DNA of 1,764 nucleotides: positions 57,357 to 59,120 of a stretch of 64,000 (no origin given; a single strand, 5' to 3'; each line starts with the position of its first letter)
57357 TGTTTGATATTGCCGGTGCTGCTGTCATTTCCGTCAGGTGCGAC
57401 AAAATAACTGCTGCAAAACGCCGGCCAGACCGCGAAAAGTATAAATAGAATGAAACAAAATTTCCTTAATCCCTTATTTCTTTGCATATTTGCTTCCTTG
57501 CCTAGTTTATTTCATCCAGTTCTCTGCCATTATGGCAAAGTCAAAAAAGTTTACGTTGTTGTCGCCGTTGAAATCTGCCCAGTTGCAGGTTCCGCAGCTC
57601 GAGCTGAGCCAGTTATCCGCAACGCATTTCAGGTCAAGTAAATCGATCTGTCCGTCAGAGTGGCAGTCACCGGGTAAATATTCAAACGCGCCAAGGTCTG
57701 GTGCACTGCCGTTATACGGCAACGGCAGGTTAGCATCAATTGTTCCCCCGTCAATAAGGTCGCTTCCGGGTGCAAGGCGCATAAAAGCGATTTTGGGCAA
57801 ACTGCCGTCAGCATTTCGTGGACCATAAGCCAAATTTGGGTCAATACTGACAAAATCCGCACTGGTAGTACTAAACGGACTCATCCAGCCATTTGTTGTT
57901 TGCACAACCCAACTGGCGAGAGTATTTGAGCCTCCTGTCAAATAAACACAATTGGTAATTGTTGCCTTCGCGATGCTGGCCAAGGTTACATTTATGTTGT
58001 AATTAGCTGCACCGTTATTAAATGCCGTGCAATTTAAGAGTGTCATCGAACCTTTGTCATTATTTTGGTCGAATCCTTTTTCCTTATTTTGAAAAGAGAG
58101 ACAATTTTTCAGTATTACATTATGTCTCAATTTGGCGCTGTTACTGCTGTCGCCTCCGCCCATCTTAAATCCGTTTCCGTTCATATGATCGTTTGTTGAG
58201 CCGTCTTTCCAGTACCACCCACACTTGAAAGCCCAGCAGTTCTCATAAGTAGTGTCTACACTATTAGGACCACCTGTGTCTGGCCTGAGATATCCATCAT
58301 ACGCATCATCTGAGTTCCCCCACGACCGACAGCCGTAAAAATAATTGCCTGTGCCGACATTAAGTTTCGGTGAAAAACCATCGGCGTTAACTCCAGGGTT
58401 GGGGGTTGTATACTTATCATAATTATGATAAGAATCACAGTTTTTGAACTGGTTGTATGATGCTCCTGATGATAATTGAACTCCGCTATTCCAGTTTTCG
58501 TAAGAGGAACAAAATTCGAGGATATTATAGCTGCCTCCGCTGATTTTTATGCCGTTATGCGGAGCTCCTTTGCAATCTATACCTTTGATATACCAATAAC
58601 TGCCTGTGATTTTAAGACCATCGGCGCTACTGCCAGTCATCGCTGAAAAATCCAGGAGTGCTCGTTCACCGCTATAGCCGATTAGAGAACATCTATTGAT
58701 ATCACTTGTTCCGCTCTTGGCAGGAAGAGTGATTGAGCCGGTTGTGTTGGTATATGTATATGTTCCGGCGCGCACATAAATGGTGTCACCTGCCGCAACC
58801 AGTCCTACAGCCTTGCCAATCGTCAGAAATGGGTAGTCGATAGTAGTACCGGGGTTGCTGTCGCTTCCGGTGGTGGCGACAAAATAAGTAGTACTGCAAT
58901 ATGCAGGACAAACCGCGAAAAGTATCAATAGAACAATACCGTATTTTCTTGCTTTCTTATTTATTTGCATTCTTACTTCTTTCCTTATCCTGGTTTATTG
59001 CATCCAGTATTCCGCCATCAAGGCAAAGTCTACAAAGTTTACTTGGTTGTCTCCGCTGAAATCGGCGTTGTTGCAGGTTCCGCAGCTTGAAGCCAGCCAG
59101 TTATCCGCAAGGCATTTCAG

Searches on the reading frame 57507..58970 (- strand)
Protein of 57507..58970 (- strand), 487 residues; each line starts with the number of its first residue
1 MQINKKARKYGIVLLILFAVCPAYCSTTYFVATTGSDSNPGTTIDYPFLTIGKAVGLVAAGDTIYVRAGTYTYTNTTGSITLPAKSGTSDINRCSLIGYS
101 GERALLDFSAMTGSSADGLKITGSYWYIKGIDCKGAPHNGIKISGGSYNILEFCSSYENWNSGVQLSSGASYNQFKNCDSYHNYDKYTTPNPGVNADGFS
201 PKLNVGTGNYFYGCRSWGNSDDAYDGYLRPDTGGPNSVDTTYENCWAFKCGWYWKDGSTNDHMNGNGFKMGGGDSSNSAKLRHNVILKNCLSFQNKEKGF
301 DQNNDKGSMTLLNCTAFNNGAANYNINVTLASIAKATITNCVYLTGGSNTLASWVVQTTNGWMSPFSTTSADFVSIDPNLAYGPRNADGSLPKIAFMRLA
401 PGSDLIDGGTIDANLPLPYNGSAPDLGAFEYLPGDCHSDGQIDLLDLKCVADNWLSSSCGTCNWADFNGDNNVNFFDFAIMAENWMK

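Call 39: search_protein_families(library=pfam, proteins=[window:57507-58970:-], max_evalue=0.001)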
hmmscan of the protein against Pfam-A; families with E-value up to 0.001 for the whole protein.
window:57507-58970:- (487 aa): 4 families
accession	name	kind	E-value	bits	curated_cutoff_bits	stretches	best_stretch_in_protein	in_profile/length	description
PF22842.2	Pel9A-like_beta_helix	-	1.6e-22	80.4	25.2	1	23-330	5-335/370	Pel9A-like, right handed beta helix region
PF13229.12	Beta_helix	-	1.2e-09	38.4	25.9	1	90-221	20-149/158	Right handed beta helix region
PF00404.24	Dockerin_1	-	1.9e-05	25.2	22.9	1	433-482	1-53/57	Dockerin type I domain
PF07602.17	DUF1565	-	0.00071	19.4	20.3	1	34-74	2-41/257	Protein of unknown function (DUF1565)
